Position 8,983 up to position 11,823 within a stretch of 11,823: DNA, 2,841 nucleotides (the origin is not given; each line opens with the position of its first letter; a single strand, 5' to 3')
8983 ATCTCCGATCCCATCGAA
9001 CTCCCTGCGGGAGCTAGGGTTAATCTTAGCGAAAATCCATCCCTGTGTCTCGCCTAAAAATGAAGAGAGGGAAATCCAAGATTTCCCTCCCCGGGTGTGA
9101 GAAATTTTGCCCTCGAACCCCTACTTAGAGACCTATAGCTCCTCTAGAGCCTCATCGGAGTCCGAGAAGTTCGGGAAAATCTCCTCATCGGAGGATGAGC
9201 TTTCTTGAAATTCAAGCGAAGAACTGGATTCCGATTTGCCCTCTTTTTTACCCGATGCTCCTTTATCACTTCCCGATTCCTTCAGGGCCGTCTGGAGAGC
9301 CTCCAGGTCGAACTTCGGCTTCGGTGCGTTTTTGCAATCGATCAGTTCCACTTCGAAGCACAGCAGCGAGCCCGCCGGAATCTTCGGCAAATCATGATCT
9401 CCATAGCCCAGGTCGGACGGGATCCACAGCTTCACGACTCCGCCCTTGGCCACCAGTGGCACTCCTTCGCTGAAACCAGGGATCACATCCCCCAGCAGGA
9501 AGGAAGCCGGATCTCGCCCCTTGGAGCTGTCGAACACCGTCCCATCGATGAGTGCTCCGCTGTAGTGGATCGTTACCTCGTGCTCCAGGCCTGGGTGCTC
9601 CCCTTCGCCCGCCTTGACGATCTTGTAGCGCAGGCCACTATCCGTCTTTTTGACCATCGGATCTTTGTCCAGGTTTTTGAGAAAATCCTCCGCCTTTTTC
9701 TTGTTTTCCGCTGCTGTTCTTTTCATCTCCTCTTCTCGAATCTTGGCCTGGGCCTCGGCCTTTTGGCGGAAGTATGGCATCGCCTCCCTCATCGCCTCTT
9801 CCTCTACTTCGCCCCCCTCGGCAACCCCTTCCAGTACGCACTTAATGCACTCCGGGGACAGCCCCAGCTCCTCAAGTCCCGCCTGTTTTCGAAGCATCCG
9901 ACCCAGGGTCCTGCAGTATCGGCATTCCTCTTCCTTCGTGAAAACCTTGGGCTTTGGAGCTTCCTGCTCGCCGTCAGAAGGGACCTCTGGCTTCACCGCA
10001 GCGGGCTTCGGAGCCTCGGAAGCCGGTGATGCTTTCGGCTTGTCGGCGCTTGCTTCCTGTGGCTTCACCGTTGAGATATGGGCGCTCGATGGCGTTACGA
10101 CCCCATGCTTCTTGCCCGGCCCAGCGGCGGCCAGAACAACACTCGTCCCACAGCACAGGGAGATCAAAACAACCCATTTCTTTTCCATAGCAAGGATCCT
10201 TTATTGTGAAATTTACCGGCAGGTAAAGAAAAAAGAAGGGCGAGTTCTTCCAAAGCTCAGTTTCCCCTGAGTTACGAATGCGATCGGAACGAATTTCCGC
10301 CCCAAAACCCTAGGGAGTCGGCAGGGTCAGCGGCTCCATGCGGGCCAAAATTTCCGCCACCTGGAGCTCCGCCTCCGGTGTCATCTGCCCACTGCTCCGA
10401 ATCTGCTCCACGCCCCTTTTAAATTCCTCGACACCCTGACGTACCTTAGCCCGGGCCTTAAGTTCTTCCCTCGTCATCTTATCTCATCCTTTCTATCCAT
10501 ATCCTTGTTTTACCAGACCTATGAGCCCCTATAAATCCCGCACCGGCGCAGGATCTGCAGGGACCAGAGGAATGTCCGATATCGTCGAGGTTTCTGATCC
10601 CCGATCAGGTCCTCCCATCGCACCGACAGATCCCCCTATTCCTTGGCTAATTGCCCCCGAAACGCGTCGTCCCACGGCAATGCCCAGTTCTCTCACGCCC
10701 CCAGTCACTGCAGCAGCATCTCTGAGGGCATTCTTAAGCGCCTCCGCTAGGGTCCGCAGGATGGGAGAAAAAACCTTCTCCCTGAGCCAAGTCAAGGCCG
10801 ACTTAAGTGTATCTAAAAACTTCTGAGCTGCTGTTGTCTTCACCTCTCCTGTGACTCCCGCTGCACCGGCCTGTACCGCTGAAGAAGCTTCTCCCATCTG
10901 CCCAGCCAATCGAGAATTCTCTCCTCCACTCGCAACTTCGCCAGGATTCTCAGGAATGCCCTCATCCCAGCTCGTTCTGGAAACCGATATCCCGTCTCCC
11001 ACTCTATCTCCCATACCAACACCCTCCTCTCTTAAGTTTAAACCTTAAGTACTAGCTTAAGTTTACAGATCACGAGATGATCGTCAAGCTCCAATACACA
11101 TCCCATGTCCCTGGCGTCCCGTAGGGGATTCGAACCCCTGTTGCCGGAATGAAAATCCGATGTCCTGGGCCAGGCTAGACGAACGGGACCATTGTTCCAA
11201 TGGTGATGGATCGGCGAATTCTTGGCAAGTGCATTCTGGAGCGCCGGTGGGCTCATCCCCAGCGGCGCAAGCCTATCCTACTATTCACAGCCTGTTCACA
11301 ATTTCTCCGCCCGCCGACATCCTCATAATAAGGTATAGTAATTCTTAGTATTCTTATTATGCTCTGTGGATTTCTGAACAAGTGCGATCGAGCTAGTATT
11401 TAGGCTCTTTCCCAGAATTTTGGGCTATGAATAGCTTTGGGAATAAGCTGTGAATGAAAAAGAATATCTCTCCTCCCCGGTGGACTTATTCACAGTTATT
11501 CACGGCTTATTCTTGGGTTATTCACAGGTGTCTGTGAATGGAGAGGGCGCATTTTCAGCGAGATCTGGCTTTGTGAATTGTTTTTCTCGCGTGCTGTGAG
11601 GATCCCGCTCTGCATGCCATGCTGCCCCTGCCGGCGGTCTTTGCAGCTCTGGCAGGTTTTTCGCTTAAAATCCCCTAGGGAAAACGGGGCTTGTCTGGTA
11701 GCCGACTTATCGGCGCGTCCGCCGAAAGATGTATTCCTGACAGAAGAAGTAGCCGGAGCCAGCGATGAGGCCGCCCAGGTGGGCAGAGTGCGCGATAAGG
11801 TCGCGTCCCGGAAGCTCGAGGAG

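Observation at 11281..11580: Helically phased array of DnaA-box-like 9-mers: candidate oriC between tRNA-Glu and a rhomboid protease gene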

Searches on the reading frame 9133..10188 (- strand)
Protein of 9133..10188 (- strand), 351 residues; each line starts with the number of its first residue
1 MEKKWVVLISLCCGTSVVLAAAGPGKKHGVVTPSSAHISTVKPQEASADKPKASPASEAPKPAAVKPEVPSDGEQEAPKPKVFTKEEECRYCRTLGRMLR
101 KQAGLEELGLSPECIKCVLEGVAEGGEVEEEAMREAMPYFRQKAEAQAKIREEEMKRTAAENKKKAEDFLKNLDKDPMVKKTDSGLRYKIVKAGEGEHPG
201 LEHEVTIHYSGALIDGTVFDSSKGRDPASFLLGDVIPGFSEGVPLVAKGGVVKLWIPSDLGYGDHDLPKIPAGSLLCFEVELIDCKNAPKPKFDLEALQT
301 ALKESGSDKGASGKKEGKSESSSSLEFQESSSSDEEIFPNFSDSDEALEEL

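Call 9: find_encoding_contigs(protein=window:9133-10188:-, flank=10000, max_places=6)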
Protein window:9133-10188:- (351 aa): 1 contig read that carries it; 1 place shown.
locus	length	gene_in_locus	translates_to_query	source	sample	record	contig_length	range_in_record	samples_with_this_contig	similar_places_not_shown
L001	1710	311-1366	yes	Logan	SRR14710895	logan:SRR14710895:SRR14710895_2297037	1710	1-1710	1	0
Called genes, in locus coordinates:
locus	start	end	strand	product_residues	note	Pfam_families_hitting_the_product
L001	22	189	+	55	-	-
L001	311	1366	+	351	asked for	PF01346:FKBP_N, PF00254:FKBP_C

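Call 11: search_protein_families(library=pfam, proteins=[window:9133-10188:-], max_evalue=0.01)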
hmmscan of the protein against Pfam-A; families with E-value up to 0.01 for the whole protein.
window:9133-10188:- (351 aa): 2 families
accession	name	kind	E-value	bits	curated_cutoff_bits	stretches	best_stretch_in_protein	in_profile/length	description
PF00254.34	FKBP_C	-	1.4e-21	77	21.1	1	199-283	5-94/94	FKBP-type peptidyl-prolyl cis-trans isomerase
PF01346.23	FKBP_N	-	1.4e-09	39.2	22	1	116-190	30-97/97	Domain amino terminal to FKBP-type peptidyl-prolyl isomerase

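Call 15: find_homologous_proteins(query=window:9133-10188:-, max_evalue=1e-10)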
Query window:9133-10188:- (351 aa): 1861 proteins with E <= 1e-10 among 8000 candidates; the best 120 are listed.
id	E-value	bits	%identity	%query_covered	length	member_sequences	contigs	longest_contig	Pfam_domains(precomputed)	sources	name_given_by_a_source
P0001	4.6e-227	771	100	100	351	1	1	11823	PF00254.35,PF01346.24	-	-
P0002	1.7e-151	522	72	89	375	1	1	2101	PF00254.35,PF01346.24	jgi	jgi:FKBP-type peptidyl-prolyl cis-trans isomerase FkpA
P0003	1.7e-148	512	75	89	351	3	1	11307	PF00254.35,PF01346.24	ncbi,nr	ncbi:MAG: FKBP-type peptidyl-prolyl cis-trans isomerase, partial [Puniceicoccales bacterium]|nr:FKBP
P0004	1.6e-137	476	78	79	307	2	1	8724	PF00254.35,PF01346.24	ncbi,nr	ncbi:MAG: FKBP-type peptidyl-prolyl cis-trans isomerase [Puniceicoccales bacterium]|nr:FKBP-type pep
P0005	1.9e-98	348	67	64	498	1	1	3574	PF00254.35,PF01346.24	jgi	-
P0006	3.7e-84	301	51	91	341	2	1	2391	PF00254.35,PF01346.24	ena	-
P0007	2.0e-83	299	50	85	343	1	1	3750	PF00254.35,PF01346.24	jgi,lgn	jgi:FKBP-type peptidyl-prolyl cis-trans isomerase FkpA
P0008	2.1e-71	259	58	60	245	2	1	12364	PF00254.35,PF01346.24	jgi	jgi:FKBP-type peptidyl-prolyl cis-trans isomerase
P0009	8.0e-56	208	55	30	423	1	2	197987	PF00254.35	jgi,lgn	jgi:FKBP-type peptidyl-prolyl cis-trans isomerase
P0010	5.5e-49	185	49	34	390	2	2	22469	PF00254.35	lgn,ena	-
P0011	1.3e-48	184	42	40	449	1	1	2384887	PF00254.35,PF01346.24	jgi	jgi:FKBP-type peptidyl-prolyl cis-trans isomerase FklB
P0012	2.9e-45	173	43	34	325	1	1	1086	PF00254.35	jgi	jgi:FKBP-type peptidyl-prolyl cis-trans isomerase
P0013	5.9e-44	169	48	34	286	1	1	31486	PF00254.35,PF01346.24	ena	-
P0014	6.6e-44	169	48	34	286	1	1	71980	PF00254.35,PF01346.24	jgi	-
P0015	1.2e-43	168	41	36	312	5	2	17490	PF00254.35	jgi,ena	-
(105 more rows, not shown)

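Call 16: find_encoding_contigs(protein=P0003, flank=10000, max_places=3)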
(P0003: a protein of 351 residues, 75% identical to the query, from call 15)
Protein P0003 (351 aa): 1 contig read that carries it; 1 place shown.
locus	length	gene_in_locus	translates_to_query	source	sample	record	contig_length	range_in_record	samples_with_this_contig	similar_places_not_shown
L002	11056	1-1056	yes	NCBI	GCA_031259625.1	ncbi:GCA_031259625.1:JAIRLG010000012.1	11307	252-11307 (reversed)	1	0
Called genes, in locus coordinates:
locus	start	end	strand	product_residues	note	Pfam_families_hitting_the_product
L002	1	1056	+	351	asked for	PF01346:FKBP_N, PF00254:FKBP_C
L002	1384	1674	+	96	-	-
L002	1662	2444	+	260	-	-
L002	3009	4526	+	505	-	PF03219:TLC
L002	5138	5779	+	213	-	PF00702:Hydrolase, PF12710:HAD (weak), PF13419:HAD_2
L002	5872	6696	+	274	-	PF00072:Response_reg, PF00486:Trans_reg_C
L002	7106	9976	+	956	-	PF03477:ATP-cone, PF00317:Ribonuc_red_lgN, PF02867:Ribonuc_red_lgC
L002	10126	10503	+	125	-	PF05258:DciA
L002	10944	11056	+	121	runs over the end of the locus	PF00383:dCMP_cyt_deam_1, PF14437:MafB19-deam, PF14439:Bd3614-deam (weak)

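Call 17: find_encoding_contigs(protein=P0004, flank=10000, max_places=3)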
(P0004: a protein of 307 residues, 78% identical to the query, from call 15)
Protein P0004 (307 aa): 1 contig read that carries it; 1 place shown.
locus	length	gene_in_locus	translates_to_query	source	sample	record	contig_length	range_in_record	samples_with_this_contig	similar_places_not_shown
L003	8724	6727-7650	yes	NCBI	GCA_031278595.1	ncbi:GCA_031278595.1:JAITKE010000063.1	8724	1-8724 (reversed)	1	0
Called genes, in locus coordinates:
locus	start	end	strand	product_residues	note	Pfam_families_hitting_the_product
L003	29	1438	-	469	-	-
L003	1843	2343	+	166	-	-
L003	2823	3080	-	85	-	-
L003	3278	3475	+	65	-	-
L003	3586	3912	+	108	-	-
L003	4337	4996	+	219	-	PF01694:Rhomboid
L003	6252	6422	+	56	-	-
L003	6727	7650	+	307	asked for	PF01346:FKBP_N, PF00254:FKBP_C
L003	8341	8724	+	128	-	?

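Call 18: find_encoding_contigs(protein=P0008, flank=10000, max_places=3)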
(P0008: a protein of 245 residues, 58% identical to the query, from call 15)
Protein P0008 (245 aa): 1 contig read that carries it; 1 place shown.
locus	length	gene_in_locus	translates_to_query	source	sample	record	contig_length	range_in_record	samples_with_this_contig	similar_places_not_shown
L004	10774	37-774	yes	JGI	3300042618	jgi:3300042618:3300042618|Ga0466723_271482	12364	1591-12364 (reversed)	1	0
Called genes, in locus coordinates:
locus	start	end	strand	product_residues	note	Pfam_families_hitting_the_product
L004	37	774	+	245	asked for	PF01346:FKBP_N, PF00254:FKBP_C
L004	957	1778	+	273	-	-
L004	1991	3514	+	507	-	PF03219:TLC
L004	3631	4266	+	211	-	PF00702:Hydrolase, PF12710:HAD (weak), PF13419:HAD_2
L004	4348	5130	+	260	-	PF00072:Response_reg, PF00486:Trans_reg_C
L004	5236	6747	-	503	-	-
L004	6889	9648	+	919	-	PF03477:ATP-cone, PF00317:Ribonuc_red_lgN, PF02867:Ribonuc_red_lgC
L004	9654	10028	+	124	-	PF05258:DciA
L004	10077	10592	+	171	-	PF00383:dCMP_cyt_deam_1, PF14437:MafB19-deam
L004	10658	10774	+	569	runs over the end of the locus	?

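Call 25: find_encoding_contigs(protein=P0009, flank=10000, max_places=2)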
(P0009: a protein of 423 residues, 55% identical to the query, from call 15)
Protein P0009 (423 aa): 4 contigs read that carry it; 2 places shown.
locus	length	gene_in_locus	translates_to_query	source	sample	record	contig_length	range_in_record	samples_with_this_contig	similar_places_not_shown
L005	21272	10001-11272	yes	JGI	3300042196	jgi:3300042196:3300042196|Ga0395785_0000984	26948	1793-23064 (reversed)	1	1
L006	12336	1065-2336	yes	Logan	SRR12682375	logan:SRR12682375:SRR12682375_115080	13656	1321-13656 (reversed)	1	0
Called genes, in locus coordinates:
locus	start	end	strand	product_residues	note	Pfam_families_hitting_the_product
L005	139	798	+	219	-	-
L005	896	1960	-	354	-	PF00586:AIRS, PF02769:AIRS_C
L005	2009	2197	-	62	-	-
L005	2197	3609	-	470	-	PF13230:GATase_4 (weak), PF13522:GATase_6, PF13537:GATase_7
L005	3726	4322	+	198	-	-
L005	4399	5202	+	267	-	PF01435:Peptidase_M48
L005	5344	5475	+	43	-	-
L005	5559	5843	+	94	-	-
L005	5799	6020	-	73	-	-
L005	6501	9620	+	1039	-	PF01326:PPDK_N, PF00391:PEP-utilizers, PF02896:PEP-utilizers_C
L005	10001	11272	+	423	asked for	PF00254:FKBP_C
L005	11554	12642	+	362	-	PF00989:PAS, PF08448:PAS_4, PF13426:PAS_9, PF13487:HD_5, PF01966:HD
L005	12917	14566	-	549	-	-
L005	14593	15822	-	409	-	PF13439:Glyco_transf_4, PF13477:Glyco_trans_4_2, PF13579:Glyco_trans_4_4, PF00534:Glycos_transf_1, PF20706:GT4-conflict (weak), PF13692:Glyco_trans_1_4, PF13524:Glyco_trans_1_2 (weak)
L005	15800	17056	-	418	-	PF13472:Lipase_GDSL_2 (faint)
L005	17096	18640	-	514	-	PF14296:O-ag_pol_Wzy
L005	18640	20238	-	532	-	PF01943:Polysacc_synt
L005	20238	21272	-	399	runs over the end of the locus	PF13439:Glyco_transf_4, PF13579:Glyco_trans_4_4, PF00534:Glycos_transf_1, PF13692:Glyco_trans_1_4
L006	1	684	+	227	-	?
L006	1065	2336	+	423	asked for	PF00254:FKBP_C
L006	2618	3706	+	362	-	PF00989:PAS, PF08448:PAS_4, PF13426:PAS_9, PF13487:HD_5, PF01966:HD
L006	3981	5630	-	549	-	-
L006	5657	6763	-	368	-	PF13439:Glyco_transf_4, PF13477:Glyco_trans_4_2, PF13579:Glyco_trans_4_4, PF20706:GT4-conflict (weak), PF00534:Glycos_transf_1, PF13692:Glyco_trans_1_4, PF13524:Glyco_trans_1_2 (weak)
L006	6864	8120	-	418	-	PF13472:Lipase_GDSL_2 (faint)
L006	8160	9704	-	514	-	PF14296:O-ag_pol_Wzy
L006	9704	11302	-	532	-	PF01943:Polysacc_synt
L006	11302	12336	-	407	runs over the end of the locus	PF13439:Glyco_transf_4, PF13579:Glyco_trans_4_4, PF00534:Glycos_transf_1, PF13692:Glyco_trans_1_4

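Call 26: find_encoding_contigs(protein=P0007, flank=10000, max_places=2)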
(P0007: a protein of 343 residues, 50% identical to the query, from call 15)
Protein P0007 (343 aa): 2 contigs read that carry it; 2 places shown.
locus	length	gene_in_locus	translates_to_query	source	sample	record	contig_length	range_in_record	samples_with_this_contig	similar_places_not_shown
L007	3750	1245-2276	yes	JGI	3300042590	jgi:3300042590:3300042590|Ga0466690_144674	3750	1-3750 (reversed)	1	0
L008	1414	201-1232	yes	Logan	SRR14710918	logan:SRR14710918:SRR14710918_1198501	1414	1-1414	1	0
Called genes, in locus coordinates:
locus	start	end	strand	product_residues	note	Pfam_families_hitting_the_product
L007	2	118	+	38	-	?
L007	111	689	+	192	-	-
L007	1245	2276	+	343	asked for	PF01346:FKBP_N, PF00254:FKBP_C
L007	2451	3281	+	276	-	-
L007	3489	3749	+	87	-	?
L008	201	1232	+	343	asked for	PF01346:FKBP_N, PF00254:FKBP_C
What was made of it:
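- Tried and rejected: L002, L004 and L007: their contigs end before reaching the origin region (calls 16, 18 and 26).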

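Call 27: find_encoding_contigs(protein=P0005, flank=10000, max_places=2)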
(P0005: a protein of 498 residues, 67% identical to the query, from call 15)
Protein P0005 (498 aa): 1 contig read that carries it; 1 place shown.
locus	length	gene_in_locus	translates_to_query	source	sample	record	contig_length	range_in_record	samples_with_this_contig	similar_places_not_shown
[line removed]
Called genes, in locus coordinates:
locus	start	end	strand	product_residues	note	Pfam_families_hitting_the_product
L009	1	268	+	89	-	?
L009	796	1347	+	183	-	-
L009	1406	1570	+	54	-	-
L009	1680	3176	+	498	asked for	PF01346:FKBP_N, PF00254:FKBP_C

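Call 34: find_related_loci(query=A2, collection=metagenome_contigs, flank=10000)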
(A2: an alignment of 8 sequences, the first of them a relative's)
Query A2 (351 aa) in metagenome_contigs; peptide patterns used: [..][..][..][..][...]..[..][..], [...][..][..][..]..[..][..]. (x = any residue, [..] = any of these).
600 stretches matched a pattern (row limit reached: there are more); 1 encode a relative of the query (tblastn E <= 1e-3); 1 distinct loci.
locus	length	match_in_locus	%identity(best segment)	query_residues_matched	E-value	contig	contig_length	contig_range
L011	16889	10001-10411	31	152-285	2e-17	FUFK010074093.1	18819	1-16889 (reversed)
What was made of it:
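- Tried and rejected: Metagenome scan with a Mip protein alignment: one unrelated FKBP at 31% identity (call 34).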

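Call 44: find_homologous_proteins(query=L003:4337-4996:+, max_evalue=1e-15)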
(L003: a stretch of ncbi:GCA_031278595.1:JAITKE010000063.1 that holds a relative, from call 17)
Query L003:4337-4996:+ (219 aa): 32 proteins with E <= 1e-15 among 8000 candidates.
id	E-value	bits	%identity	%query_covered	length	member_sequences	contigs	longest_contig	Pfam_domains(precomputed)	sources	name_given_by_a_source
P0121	8.8e-138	476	100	100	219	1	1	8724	PF01694.29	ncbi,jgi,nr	ncbi:MAG: rhomboid family intramembrane serine protease [Puniceicoccales bacterium]|jgi:membrane ass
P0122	1.6e-113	397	88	100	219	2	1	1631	PF01694.29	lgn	-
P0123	6.0e-65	238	72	76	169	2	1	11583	PF01694.29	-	-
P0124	3.5e-51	193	59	93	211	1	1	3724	PF01694.29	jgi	-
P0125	6.6e-48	182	56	77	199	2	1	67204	PF01694.29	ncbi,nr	ncbi:MAG: rhomboid family intramembrane serine protease [Puniceicoccales bacterium]|nr:rhomboid fami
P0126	3.5e-29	121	44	77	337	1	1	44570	PF20216.4,PF01694.29,PF08551.16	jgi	jgi:membrane associated rhomboid family serine protease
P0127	2.3e-28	118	43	85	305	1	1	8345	PF20216.4,PF01694.29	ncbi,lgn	-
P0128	3.1e-27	114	42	80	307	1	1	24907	PF20216.4,PF01694.29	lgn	-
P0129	1.9e-25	108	44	80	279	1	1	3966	PF20216.4,PF01694.29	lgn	-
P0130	3.2e-24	104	39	88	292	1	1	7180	PF20216.4,PF01694.29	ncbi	ncbi:MAG TPA: rhomboid family intramembrane serine protease [Opitutaceae bacterium]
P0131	7.5e-24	103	44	84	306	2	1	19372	PF20216.4,PF01694.29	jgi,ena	-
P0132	2.1e-23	102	43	78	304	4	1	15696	PF20216.4,PF01694.29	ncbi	-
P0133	2.0e-22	98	41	84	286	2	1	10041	PF20216.4,PF01694.29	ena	-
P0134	2.2e-21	95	36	89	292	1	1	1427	PF20216.4,PF01694.29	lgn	-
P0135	3.9e-21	94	40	82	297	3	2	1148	PF20216.4,PF01694.29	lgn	-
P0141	1.0e-17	83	36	78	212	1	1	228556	PF01694.29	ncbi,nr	ncbi:MAG: rhomboid family intramembrane serine protease [Opitutales bacterium]|nr:rhomboid family in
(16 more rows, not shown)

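Call 45: find_encoding_contigs(protein=P0125, flank=10000, max_places=2)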
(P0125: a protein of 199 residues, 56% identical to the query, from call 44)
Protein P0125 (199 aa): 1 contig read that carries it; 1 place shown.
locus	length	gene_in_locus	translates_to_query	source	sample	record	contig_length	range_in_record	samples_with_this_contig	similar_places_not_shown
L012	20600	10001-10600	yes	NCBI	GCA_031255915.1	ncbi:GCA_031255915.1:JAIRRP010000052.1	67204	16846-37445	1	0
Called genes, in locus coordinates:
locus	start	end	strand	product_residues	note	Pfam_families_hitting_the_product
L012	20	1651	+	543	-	-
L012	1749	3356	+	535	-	PF06418:CTP_synth_N, PF00117:GATase, PF07722:Peptidase_C26 (weak)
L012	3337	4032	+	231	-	PF01128:IspD, PF12804:NTP_transf_3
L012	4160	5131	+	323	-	PF01118:Semialdhyde_dh, PF02774:Semialdhyde_dhC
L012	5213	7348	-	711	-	-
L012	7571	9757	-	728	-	-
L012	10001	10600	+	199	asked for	PF01694:Rhomboid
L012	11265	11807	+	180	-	-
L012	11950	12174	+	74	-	-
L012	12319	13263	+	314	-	PF01346:FKBP_N, PF00254:FKBP_C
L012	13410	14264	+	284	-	-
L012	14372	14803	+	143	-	PF00572:Ribosomal_L13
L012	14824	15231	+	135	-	PF00380:Ribosomal_S9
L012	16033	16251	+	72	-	-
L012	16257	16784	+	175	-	PF03099:BPL_LplA_LipB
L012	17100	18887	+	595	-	PF01336:tRNA_anti-codon, PF00152:tRNA-synt_2, PF02938:GAD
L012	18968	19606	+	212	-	PF03938:OmpH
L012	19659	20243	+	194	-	PF01066:CDP-OH_P_transf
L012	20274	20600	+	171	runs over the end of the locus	PF04608:PgpA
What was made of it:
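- On OmpR/PhoB-type response-regulator operator: The regulator gene is not linked to the cluster in L012 (call 45).
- On Plasmid iteron origin: No rep gene is present, and the neighbours are housekeeping genes (calls 11 and 45).
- They were found through neighbouring proteins (Mip or rhomboid), not through the boxes (calls 17, 27 and 45). The OmpR-type gene is not within 10 kb of the cluster in L012, so the two are not linked (call 45).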

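Call 46: find_encoding_contigs(protein=P0123, flank=10000, max_places=2)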
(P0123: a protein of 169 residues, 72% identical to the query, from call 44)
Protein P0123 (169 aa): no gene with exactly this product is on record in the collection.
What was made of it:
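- Tried and rejected: P0123, a possible sibling contig: it could not be looked up (call 46).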

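Call 47: find_encoding_contigs(protein=P0124, flank=10000, max_places=2)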
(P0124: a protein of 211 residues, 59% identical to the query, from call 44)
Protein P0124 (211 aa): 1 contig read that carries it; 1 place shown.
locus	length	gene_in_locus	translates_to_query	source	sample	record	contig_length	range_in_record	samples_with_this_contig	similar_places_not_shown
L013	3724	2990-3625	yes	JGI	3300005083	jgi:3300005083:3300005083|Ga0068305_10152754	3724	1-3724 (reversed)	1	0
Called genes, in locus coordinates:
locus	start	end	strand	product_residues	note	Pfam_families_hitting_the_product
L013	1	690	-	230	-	?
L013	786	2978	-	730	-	-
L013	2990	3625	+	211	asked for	PF01694:Rhomboid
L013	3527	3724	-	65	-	?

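Call 51: find_encoding_contigs(protein=P0141, flank=10000, max_places=2)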
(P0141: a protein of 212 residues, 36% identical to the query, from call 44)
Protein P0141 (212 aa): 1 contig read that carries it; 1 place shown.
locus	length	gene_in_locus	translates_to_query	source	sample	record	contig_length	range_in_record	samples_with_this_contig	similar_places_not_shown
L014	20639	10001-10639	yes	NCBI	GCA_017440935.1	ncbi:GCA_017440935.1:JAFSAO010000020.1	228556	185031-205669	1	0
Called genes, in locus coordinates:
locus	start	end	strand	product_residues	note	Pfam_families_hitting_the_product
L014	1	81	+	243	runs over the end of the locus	-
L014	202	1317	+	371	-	PF01636:APH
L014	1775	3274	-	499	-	PF01408:GFO_IDH_MocA, PF21252:Glyco_hydro_109_C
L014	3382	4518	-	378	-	PF00383:dCMP_cyt_deam_1, PF14437:MafB19-deam, PF01872:RibD_C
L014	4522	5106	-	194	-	PF08534:Redoxin (faint), PF00085:Thioredoxin (faint), PF13905:Thioredoxin_8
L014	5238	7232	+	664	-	PF00456:Transketolase_N, PF02779:Transket_pyr, PF02780:Transketolase_C, PF22613:Transketolase_C_1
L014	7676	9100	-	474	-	PF00206:Lyase_1, PF10397:ADSL_C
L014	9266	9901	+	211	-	PF00574:CLP_protease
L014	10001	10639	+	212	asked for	PF01694:Rhomboid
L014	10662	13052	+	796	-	PF17804:TSP_NTD, PF00595:PDZ, PF03572:Peptidase_S41, PF11818:DUF3340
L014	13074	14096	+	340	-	PF01073:3Beta_HSD, PF01370:Epimerase, PF02719:Polysacc_synt_2 (faint), PF04321:RmlD_sub_bind, PF05368:NmrA, PF13460:NAD_binding_10, PF16363:GDP_Man_Dehyd, PF07993:NAD_binding_4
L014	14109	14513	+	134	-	-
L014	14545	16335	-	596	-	PF00916:Sulfate_transp, PF01740:STAS, PF13466:STAS_2 (faint)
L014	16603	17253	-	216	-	-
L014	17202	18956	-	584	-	PF01368:DHH, PF02272:DHHA1, PF17768:RecJ_OB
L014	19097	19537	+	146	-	PF01475:FUR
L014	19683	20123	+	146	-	PF00692:dUTPase, PF22769:DCD (weak)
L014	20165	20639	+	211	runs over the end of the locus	-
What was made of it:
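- Tried and rejected: More distant Mip and rhomboid homologues (L005, L006, L014): no synteny, so the arrangement is confined to one lineage (calls 25 and 51).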

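Call 67: search_protein_families(library=pfam, proteins=[L012:7571-9757:-, L012:5213-7348:-, L003:29-1438:-], max_evalue=0.01)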
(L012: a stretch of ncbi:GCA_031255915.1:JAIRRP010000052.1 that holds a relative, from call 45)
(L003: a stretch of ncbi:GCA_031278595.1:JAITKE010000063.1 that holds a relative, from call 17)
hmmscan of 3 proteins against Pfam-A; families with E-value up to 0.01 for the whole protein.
L012:7571-9757:- (728 aa): 0 families

L012:5213-7348:- (711 aa): 1 family
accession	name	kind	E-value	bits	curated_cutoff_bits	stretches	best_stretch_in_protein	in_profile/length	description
PF10275.15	Peptidase_C65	-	0.0059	16.6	24.3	0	452-513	30-91/243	Peptidase C65 Otubain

L003:29-1438:- (469 aa): 1 family
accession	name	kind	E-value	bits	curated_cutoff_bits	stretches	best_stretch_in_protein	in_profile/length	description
PF24669.2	Ddi2_HDD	-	0.0015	19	32.8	1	51-83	3-36/66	Ddi2 HDD domain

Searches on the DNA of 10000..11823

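Call 10: search_rna_families(source=window, start=10000, end=11823, threshold=evalue, max_evalue=1)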
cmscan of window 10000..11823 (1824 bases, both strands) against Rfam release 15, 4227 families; matches with E-value up to 1: 2.
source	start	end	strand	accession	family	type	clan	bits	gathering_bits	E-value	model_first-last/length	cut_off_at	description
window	11115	11189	-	RF00005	tRNA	Gene; tRNA;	CL00001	54.6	29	1.6e-10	1-71/71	no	tRNA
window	10755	10902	-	RF04023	MIR1314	Gene; miRNA;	-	22.1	108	0.14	1-104/104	no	MIR1314 microRNA precursor family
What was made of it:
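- No RNA family other than the tRNA matches the region (call 10).
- Tried and rejected: Rfam search of 10000-11823: only the tRNA matched (call 10).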

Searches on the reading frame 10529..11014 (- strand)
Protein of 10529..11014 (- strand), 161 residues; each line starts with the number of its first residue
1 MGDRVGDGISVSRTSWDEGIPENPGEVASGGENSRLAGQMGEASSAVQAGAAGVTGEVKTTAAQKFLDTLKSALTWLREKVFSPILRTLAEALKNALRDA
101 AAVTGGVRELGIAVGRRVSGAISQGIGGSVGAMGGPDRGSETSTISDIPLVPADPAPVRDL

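Call 11: search_protein_families(library=pfam, proteins=[window:10529-11014:-], max_evalue=0.01)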
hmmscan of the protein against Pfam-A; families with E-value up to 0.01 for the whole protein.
window:10529-11014:- (161 aa): 1 family
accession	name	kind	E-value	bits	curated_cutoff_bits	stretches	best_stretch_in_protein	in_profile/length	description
PF21724.2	DUF6861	-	0.0041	17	28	1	69-143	8-81/194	Family of unknown function (DUF6861)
